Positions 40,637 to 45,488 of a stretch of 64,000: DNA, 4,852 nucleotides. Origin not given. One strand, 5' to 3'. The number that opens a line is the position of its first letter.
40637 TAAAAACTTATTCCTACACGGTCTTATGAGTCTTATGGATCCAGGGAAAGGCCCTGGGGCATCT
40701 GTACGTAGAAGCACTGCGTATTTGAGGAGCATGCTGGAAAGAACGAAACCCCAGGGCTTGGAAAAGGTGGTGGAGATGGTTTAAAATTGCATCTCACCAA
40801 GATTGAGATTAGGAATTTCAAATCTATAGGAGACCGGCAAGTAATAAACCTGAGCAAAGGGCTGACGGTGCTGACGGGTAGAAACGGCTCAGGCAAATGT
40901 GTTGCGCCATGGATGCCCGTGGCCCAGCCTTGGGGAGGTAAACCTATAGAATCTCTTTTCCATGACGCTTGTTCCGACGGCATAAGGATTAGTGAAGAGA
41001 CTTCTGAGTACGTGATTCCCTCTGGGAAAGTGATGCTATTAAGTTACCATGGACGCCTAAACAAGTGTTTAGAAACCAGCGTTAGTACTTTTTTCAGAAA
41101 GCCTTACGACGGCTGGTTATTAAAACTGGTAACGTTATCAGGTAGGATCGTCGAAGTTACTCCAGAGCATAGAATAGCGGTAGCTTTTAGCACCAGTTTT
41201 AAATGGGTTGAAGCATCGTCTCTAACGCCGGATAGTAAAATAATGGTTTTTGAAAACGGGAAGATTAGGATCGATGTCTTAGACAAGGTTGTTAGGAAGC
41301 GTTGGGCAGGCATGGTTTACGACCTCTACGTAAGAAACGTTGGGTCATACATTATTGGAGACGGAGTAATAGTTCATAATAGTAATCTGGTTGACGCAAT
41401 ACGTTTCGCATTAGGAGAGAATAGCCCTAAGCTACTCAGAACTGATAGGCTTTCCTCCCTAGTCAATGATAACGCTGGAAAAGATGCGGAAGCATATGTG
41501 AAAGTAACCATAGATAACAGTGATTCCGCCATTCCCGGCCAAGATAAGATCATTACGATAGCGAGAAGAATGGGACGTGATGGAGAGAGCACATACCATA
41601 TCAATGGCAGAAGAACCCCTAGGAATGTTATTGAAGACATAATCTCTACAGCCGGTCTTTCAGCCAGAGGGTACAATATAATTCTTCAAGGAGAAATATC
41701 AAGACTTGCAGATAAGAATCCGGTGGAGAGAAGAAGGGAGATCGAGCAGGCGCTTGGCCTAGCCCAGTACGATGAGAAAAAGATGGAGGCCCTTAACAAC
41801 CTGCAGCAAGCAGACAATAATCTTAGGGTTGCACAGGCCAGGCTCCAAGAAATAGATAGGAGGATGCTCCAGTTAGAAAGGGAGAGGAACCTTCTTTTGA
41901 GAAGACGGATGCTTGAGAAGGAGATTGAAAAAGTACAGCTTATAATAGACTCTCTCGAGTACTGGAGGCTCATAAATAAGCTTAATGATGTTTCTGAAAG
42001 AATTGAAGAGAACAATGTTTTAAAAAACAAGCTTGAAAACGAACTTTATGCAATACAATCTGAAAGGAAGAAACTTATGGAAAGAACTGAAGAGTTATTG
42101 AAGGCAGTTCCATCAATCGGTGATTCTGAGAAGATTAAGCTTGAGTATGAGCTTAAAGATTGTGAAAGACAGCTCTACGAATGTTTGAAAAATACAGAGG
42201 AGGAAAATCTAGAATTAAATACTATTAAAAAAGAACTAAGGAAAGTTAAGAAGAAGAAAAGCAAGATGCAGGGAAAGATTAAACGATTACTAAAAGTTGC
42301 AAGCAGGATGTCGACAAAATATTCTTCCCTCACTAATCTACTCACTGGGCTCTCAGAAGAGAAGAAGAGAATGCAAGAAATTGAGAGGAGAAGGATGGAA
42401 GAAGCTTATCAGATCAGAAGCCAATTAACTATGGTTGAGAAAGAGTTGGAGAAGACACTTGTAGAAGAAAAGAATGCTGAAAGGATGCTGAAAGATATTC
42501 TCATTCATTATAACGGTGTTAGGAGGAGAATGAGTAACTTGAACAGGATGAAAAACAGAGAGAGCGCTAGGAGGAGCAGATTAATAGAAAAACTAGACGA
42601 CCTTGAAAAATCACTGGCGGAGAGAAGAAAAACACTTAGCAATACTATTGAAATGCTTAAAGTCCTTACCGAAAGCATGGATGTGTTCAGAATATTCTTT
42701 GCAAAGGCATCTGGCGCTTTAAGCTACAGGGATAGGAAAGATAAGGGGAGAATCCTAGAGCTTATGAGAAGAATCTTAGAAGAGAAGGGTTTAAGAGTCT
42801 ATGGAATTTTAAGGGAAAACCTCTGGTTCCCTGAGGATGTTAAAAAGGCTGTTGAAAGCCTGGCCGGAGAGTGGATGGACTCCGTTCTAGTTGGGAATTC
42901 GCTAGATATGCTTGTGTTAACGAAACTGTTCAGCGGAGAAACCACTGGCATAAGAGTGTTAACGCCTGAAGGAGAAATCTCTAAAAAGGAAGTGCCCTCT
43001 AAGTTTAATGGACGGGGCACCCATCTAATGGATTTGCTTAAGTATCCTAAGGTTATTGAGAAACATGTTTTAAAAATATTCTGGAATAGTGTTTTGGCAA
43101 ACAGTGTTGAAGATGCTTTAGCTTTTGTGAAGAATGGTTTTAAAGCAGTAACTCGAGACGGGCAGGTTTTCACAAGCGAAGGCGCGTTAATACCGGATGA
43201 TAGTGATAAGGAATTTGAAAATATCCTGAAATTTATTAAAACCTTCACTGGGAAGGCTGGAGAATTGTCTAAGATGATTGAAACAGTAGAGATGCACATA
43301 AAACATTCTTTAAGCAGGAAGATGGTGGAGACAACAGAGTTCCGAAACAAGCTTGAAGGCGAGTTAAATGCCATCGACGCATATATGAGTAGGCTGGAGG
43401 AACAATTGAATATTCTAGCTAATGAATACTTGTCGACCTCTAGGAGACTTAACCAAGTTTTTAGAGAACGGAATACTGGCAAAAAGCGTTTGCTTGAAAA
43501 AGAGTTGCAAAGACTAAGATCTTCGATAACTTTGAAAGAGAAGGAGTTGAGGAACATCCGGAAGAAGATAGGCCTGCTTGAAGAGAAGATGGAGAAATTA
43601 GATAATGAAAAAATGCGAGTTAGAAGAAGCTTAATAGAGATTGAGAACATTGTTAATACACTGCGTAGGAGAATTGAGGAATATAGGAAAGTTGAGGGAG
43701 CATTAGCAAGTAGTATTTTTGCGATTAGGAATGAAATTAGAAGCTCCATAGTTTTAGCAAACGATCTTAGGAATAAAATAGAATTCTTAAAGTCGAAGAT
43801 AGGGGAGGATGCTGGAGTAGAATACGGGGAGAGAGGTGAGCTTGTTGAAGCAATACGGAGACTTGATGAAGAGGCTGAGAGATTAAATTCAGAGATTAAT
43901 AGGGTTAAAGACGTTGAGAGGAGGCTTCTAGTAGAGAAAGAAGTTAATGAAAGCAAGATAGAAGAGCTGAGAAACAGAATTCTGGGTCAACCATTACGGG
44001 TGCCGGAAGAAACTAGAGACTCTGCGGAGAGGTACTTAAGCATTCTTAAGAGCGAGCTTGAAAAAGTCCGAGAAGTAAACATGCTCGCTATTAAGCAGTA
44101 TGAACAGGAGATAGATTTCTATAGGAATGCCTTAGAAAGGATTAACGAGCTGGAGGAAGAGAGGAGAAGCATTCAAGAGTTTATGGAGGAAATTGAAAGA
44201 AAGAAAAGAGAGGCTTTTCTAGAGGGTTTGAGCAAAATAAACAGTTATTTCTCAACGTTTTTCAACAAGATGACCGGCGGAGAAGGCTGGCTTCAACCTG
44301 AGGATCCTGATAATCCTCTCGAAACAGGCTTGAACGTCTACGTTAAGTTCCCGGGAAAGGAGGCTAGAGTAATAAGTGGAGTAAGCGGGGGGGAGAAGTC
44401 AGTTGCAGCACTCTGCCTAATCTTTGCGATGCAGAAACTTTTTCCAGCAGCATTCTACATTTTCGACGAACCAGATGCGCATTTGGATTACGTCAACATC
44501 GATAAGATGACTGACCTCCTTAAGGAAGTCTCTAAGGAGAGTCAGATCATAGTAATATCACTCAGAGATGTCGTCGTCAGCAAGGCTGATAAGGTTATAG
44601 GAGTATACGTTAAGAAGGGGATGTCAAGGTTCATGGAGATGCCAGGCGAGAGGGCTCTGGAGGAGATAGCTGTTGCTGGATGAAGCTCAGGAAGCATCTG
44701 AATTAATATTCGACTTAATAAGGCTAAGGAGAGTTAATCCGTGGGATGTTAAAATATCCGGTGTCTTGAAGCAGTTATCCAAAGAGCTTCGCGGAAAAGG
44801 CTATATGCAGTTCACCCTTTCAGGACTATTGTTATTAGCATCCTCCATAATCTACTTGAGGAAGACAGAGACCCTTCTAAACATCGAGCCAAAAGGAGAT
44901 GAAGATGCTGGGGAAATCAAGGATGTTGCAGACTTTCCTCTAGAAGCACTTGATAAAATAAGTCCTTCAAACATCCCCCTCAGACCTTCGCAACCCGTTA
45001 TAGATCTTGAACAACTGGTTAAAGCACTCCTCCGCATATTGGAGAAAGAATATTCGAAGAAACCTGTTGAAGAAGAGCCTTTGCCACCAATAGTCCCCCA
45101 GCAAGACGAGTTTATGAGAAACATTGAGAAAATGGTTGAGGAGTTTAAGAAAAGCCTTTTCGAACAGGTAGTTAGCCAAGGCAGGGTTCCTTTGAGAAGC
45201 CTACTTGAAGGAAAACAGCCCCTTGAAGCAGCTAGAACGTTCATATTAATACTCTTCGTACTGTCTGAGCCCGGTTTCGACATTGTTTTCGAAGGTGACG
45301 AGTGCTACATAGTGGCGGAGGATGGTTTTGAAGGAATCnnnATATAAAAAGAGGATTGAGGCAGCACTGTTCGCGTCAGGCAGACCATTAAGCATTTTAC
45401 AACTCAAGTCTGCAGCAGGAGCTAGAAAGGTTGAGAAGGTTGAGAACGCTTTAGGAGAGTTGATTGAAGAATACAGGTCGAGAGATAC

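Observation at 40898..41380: Mini-intein inserted in the Walker A P-loop of canonical SMC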

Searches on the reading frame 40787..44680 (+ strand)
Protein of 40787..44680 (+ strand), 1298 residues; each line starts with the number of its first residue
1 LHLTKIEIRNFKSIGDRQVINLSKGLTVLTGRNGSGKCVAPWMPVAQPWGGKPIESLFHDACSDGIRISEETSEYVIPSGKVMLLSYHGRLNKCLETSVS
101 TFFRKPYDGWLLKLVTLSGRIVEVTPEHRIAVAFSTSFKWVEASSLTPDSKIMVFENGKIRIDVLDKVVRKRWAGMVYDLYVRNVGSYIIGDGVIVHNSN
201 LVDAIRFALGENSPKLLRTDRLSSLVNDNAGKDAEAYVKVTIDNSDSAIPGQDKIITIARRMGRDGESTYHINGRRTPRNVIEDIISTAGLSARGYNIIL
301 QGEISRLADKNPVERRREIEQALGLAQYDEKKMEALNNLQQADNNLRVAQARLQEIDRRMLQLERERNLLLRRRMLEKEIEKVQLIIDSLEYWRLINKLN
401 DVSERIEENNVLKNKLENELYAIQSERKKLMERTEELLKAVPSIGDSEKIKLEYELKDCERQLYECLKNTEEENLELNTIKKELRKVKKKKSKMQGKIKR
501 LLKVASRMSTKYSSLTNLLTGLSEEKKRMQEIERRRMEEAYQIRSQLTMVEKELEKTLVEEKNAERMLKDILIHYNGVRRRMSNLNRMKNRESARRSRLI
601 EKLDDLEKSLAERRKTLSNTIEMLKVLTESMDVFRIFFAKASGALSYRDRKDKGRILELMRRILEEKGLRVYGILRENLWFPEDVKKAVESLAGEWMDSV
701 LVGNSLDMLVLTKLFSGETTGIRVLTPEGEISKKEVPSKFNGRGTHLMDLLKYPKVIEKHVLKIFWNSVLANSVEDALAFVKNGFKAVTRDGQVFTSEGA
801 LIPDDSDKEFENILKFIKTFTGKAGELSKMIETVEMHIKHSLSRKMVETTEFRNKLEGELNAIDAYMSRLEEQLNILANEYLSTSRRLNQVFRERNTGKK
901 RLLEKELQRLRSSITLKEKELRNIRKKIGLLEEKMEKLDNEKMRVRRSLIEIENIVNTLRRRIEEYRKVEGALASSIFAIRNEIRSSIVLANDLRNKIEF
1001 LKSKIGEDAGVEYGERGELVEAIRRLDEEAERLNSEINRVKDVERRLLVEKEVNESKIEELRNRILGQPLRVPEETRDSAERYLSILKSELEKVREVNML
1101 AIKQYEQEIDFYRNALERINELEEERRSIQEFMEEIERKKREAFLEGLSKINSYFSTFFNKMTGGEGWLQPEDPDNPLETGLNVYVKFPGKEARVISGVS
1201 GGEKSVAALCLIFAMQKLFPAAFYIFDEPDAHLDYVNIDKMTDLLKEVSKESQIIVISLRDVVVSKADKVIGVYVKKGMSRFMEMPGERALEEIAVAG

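Call 3: search_protein_families(library=pfam, proteins=[window:40787-44680:+], max_evalue=1)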
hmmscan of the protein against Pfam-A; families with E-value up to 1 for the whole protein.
window:40787-44680:+ (1298 aa): 7 families
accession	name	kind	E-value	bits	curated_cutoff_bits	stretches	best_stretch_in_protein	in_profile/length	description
PF02463.25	SMC_N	-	2.2e-53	181.4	40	2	199-1279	38-218/220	RecF/RecN/SMC N terminal domain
PF13476.12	AAA_23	-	3e-14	54.6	27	2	200-357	34-197/201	AAA domain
PF13304.12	AAA_21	-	7.4e-08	33.2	27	1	1046-1256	86-295/304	AAA domain, putative AbiEii toxin, Type IV TA system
PF06470.18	SMC_hinge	-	1.4e-07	32.3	22.5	1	671-779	4-114/116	SMC proteins Flexible Hinge Domain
PF14890.11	Intein_splicing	-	2.9e-07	30.9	35.8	1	96-171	35-111/155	Intein splicing domain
PF13555.12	AAA_29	-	0.011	15.9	27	1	3-37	1-35/61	P-loop containing region of AAA domain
PF13558.12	SbcC_Walker_B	-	0.11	13.2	27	1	1193-1246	27-89/90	SbcC/RAD50-like, Walker B motif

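Call 4: search_protein_families(library=ncbifam, proteins=[window:40787-44680:+], max_evalue=1)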
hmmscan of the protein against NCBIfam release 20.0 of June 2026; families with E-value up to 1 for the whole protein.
window:40787-44680:+ (1298 aa): 37 families (the best 25 are shown)
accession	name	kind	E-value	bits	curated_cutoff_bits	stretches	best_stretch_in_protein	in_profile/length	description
TIGR02169.1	SMC_prok_A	equivalog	8.6e-138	460.9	729.4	2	199-1281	37-1159/1165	chromosome segregation protein SMC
TIGR02168.1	SMC_prok_B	equivalog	1.1e-122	410.9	567.35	2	199-1282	37-1176/1181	chromosome segregation protein SMC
NF003034.1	PRK03918.1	equivalog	6.7e-14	50.8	700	3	1021-1283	609-876/878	DNA double-strand break repair ATPase Rad50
NF045487.1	ASRP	equivalog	5.6e-13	48.4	300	2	976-1258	318-589/593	archaea-specific SMC-related protein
TIGR00634.1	recN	equivalog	2.7e-10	39.8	407.85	3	200-561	37-387/563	DNA repair protein RecN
NF002572.0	PRK02224.1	equivalog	2.4e-09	36.1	1087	4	1-38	1-37/888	DNA double-strand break repair ATPase Rad50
NF041035.1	Rad50_Halo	equivalog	2.6e-06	26.1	1000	3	1-38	1-37/883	DNA double-strand break repair ATPase Rad50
TIGR01166.1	cbiO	subfamily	3.5e-06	26.6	211.8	1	1190-1262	119-187/190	cobalt ABC transporter, ATP-binding protein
NF045780.1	TrlF_fam_ATP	equivalog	3.8e-06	25.9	350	1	199-614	323-742/944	TrlF family AAA-like ATPase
TIGR02857.1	CydD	equivalog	8.5e-06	25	435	1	1197-1271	457-527/529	thiol reductant ABC exporter subunit CydD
TIGR03608.1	L_ocin_972_ABC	subfamily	1.4e-05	24.6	254.85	1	1190-1271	126-204/206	putative bacteriocin export ABC transporter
NF045703.1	rSAM_Tes_intein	exception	2.6e-05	22.2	1700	2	69-154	192-274/1040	tetraether lipid synthase Tes, intein-containing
NF010170.0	PRK13651.1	equivalog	3.5e-05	22.9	432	1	1199-1268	166-233/308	cobalt transporter ATP-binding subunit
TIGR04521.1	ECF_ATPase_2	equivalog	0.00022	20.4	330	1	1199-1271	145-216/279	energy-coupling factor transporter ATPase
NF010153.0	PRK13631.1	equivalog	0.00033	19.7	463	1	1198-1271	176-247/320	cobalt transporter ATP-binding subunit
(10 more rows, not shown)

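Call 6: find_homologous_proteins(query=window:40787-44680:+, region=1-400)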
Query window:40787-44680:+, residues 1-400 (400 aa): 640 proteins with E <= 0.001 among 8000 candidates; the best 120 are listed.
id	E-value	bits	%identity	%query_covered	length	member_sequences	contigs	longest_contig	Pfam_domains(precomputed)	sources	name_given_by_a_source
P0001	1.5e-260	882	100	100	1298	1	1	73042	PF06470.19,PF13476.13,PF02463.26,PF13304.13,PF14890.12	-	-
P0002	1.3e-252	856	96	100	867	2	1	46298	PF13175.13,PF06470.19,PF13476.13,PF02463.26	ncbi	ncbi:MAG: AAA family ATPase, partial [Thermoproteota archaeon]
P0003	4.5e-239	811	91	100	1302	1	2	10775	PF13175.13,PF06470.19,PF13476.13,PF02463.26,PF13304.13,PF14890.12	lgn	-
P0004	3.3e-232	788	90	100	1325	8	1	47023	PF06470.19,PF13476.13,PF02463.26,PF13304.13,PF14890.12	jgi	jgi:chromosome segregation protein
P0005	9.6e-216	734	83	100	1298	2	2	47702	PF06470.19,PF13476.13,PF02463.26,PF13304.13,PF14890.12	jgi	-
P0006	1.7e-213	727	82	100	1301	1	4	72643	PF13175.13,PF06470.19,PF13476.13,PF02463.26,PF14890.12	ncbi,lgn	ncbi:MAG: AAA family ATPase [Thermoproteota archaeon]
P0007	8.3e-205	698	78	100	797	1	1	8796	PF13175.13,PF06470.19,PF13476.13,PF02463.26,PF14890.12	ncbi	ncbi:MAG: AAA family ATPase, partial [Thermoproteota archaeon]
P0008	1.5e-203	694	78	100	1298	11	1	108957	PF06470.19,PF13476.13,PF02463.26,PF13304.13,PF14890.12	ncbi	ncbi:MAG: AAA family ATPase [Thermoproteota archaeon]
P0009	6.9e-200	682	77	100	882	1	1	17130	PF13175.13,PF06470.19,PF13476.13,PF02463.26,PF14890.12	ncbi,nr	ncbi:MAG: AAA family ATPase, partial [Nitrososphaerota archaeon]|nr:AAA family ATPase [Nitrososphaer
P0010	6.2e-193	659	73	100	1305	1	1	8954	PF13175.13,PF06470.19,PF13476.13,PF02463.26,PF13304.13,PF14890.12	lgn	-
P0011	1.9e-192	658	75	100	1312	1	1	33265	PF06470.19,PF13476.13,PF02463.26,PF13304.13,PF14890.12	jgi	jgi:chromosome segregation protein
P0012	3.4e-192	657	72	100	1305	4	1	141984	PF06470.19,PF13476.13,PF02463.26,PF13304.13,PF14890.12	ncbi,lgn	ncbi:MAG: AAA family ATPase [Thermoproteota archaeon]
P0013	3.4e-191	653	71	100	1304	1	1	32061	PF06470.19,PF13476.13,PF02463.26,PF13304.13,PF14890.12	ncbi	ncbi:MAG: AAA family ATPase [Thermoproteota archaeon]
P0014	4.6e-191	653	71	100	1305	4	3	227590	PF06470.19,PF13476.13,PF02463.26,PF13304.13,PF14890.12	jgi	-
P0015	5.1e-191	653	71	100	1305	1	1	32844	PF06470.19,PF13476.13,PF02463.26,PF13304.13,PF14890.12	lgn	-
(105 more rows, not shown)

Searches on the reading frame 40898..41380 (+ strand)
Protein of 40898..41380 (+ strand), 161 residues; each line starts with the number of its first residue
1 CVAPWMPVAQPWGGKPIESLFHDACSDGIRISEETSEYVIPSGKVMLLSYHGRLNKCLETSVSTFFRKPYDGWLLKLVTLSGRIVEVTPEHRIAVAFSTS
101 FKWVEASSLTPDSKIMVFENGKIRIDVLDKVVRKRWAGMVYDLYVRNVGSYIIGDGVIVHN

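Call 3: search_protein_families(library=pfam, proteins=[window:40898-41380:+], max_evalue=1)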
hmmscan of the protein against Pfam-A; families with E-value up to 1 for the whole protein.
window:40898-41380:+ (161 aa): 1 family
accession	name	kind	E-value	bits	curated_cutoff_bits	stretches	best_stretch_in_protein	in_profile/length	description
PF14890.11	Intein_splicing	-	1.9e-09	37.9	35.8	2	51-134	37-111/155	Intein splicing domain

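Call 4: search_protein_families(library=ncbifam, proteins=[window:40898-41380:+], max_evalue=1)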
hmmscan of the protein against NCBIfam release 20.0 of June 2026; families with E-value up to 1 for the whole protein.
window:40898-41380:+ (161 aa): 6 families
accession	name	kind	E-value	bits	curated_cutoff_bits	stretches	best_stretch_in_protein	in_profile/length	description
NF045703.1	rSAM_Tes_intein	exception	5e-10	37.8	1700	2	31-117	191-274/1040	tetraether lipid synthase Tes, intein-containing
TIGR01445.1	intein_Nterm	domain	9.9e-07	29.7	24.5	1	1-94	1-82/83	intein N-terminal splicing region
NF011302.0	PRK14714.1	equivalog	0.00019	19.1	1791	1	34-153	970-1093/1350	DNA-directed DNA polymerase II large subunit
NF003159.0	PRK04132.1-4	equivalog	0.12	10.3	999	1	70-117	119-167/852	replication factor C small subunit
TIGR01443.1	intein_Cterm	domain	0.17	12.2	15.6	1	140-161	2-23/24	intein C-terminal splicing region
NF047521.1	LIC_11904_fam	equivalog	0.19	10.2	400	0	36-58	130-152/398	LIC_11904 family protein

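Call 18: search_solved_structures(query=window:40898-41380:+, max_evalue=1, show_alignments=2)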
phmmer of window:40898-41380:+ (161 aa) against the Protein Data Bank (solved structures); distinct sequences matched with E-value up to 1: 11.
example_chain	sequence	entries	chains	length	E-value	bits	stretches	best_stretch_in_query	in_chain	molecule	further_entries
4e2u_A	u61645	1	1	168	1.9e-07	34.4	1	37-161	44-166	Pho radA intein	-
2jmz_A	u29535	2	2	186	3.3e-06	30.3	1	53-155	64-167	Hypothetical protein MJ0781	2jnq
4o1s_A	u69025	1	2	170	3.5e-05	27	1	58-159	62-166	V-type ATP synthase alpha chain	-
3ifj_A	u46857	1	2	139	0.00016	24.8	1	77-161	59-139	Endonuclease PI-MtuI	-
3igd_A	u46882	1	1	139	0.00056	23.1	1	77-161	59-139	Endonuclease PI-MtuI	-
2in9_A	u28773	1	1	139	0.00057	23.1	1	77-161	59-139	Endonuclease PI-MtuI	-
2lqm_A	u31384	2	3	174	0.0012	22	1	37-161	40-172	Pho radA intein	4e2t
2in0_A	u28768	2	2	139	0.0015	21.7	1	77-161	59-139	Endonuclease PI-MtuI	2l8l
2cw7_A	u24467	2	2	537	0.0049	20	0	99-159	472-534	Endonuclease PI-PkoII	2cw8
2in8_A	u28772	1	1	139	0.014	18.6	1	77-161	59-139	Endonuclease PI-MtuI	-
7cfv_A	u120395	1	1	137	0.094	15.8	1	98-161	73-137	Spl DnaX mini-intein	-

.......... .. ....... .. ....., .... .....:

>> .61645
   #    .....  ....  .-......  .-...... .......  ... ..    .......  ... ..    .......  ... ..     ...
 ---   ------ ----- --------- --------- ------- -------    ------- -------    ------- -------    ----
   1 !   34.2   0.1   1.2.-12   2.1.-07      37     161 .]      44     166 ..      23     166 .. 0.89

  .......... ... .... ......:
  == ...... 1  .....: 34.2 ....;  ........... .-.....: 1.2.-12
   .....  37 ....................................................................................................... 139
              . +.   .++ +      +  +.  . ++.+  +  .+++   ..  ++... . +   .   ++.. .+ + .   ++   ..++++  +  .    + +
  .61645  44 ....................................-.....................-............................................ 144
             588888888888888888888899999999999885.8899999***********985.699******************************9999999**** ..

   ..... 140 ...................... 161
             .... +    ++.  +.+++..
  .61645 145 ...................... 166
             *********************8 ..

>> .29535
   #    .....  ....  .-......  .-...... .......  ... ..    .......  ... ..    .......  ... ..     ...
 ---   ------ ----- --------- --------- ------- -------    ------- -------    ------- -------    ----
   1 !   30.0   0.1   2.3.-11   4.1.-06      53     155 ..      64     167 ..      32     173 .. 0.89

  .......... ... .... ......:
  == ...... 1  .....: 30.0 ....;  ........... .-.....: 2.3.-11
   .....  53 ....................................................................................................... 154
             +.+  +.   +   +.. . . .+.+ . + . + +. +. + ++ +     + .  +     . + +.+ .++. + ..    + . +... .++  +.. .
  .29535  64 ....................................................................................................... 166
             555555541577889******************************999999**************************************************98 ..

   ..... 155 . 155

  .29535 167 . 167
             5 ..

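Call 26: predict_structure(alignment_id=A2)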
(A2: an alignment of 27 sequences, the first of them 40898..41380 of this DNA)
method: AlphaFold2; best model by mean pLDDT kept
length: 161 residues; sequences in the alignment: 27
mean_pLDDT: 96.2   pTM: 0.89
mean pLDDT of the five models: 96.2, 96.2, 95.9, 95.7, 95.4
residues with pLDDT >= 90: 148; 70-90: 13; 50-70: 0; < 50: 0
segments of 3 or more residues with pLDDT < 50: none
pLDDT, mean of each block of 10 residues (from residue 1): 98 96 96 96 96 91 98 98 98 94 97 97 96 98 94 96 88
secondary structure, 60 per line:
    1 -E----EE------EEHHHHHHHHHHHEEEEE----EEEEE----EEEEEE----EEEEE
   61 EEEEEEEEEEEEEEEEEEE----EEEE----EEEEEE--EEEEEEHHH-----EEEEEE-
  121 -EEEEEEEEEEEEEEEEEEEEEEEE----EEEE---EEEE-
elements in order: H17-27 E28-32 E37-41 E46-51 E56-79 E84-87 E92-97 E100-105 E114-119 E122-145 E150-153 E157-160

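Call 29: fold_search(model_id=the predicted structure, library=pdb)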
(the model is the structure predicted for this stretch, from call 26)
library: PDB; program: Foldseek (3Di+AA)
matches with E <= 10: 578; with E <= 0.001: 71
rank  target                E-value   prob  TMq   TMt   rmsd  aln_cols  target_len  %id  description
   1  4o1s_A                7.6e-13  1.00  0.90  0.86   1.8       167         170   23  Crystal structure of TvoVMA intein (released 2014-03-19)
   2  6rpq                  7.7e-12  1.00  0.88  0.58   2.2       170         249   22  Crystal structure of PhoCDC21-1 intein (released 2019-08-14)
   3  4e2t_B                2.6e-11  1.00  0.88  0.84   2.3       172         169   19  Crystal Structures of RadA intein from Pyrococcus horikoshii (released 2012-05-16)
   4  4e2u                  2.9e-11  1.00  0.81  0.78   3.2       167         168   18  Crystal Structures of RadAmin intein from Pyrococcus horikoshii (released 2012-05-16)
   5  4e2t_A                3.2e-11  1.00  0.85  0.80   2.9       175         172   18  Crystal Structures of RadA intein from Pyrococcus horikoshii (released 2012-05-16)
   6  5o9i_A                6.4e-11  1.00  0.85  0.81   2.9       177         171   17  Crystal structure of transcription factor IIB Mvu mini-intein (released 2017-11-01)
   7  2lqm_MODEL_1_A        1.0e-10  1.00  0.86  0.80   2.4       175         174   18  Solution Structures of RadA intein from Pyrococcus horikoshii (released 2012-05-16)
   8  2jmz_MODEL_1_A        1.3e-10  1.00  0.83  0.73   2.6       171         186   19  Solution structure of a KlbA intein precursor from Methanococcus jannaschii (released 2007-07-10)
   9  5o9i_B                1.5e-10  1.00  0.85  0.78   2.9       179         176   17  Crystal structure of transcription factor IIB Mvu mini-intein (released 2017-11-01)
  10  6rpp                  4.5e-10  1.00  0.88  0.85   2.0       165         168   19  Crystal structure of PabCDC21-1 intein (released 2019-08-14)
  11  9hth_B                1.2e-09  1.00  0.84  0.79   2.6       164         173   15  Crystal structure of the fused, cysteine-less Aes123 PolB1 split intein (with S1A, N159A mutations) (released 2025-05-07)
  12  7oec                  1.5e-09  1.00  0.88  0.84   2.4       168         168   13  Crystal structure of an intein from a hyperthermophile (released 2021-05-26)
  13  9hth_A                3.5e-09  1.00  0.84  0.80   2.6       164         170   15  Crystal structure of the fused, cysteine-less Aes123 PolB1 split intein (with S1A, N159A mutations) (released 2025-05-07)
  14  3ifj_A                4.3e-09  1.00  0.76  0.88   2.1       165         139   19  Crystal structure of Mtu recA intein, splicing domain (released 2009-10-06)
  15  3igd                  7.8e-09  1.00  0.73  0.84   2.9       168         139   18  Crystal structure of Mtu recA intein, splicing domain (released 2009-10-06)
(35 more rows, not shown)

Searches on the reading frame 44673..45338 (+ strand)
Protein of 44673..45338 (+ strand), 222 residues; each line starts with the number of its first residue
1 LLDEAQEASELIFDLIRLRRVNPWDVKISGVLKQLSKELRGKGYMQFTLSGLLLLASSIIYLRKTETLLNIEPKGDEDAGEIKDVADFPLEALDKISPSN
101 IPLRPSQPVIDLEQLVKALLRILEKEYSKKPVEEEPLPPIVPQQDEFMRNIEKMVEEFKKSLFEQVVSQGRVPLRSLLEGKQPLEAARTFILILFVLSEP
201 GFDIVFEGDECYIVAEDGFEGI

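Call 19: search_protein_families(library=pfam, proteins=[window:44673-45338:+], max_evalue=0.01)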
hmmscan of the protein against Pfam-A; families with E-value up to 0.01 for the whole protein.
window:44673-45338:+ (222 aa): 0 families

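Call 33: search_protein_families(library=ncbifam, proteins=[window:44673-45338:+], max_evalue=0.01)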
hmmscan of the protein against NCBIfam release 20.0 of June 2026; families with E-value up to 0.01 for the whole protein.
window:44673-45338:+ (222 aa): 0 families

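Call 40: search_protein_families(library=pfam, proteins=[window:44673-45338:+], max_evalue=10)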
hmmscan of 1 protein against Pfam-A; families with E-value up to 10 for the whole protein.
window:44673-45338:+ (222 aa): 0 families

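Call 43: search_solved_structures(query=window:44673-45338:+, max_evalue=10)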
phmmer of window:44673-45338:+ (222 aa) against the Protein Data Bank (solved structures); distinct sequences matched with E-value up to 10: 9.
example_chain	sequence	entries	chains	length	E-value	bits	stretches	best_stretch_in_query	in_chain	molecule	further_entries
6ivh_A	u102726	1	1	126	1.4e-05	28.2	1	10-131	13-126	Segregation and condensation protein A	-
4i99_C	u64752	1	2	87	0.2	14.5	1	145-206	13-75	Putative uncharacterized protein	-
3oco_A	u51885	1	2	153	0.56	13.1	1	90-133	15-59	Hemolysin-like protein containing CBS domains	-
1x12_A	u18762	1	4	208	0.61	13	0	80-144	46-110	Pyrrolidone-carboxylate peptidase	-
5mp2_A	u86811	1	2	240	1.3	11.9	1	151-215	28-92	Type II secretion system protein D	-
5ngi_A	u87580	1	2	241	1.3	11.9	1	151-215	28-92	Type II secretion system protein D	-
4e9j_A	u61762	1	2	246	1.4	11.8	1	151-215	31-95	General secretion pathway protein D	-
4ec5_A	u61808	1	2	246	1.4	11.8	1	151-215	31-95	General secretion pathway protein D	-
3s84_A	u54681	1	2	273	5.4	9.9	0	135-164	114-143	Apolipoprotein A-IV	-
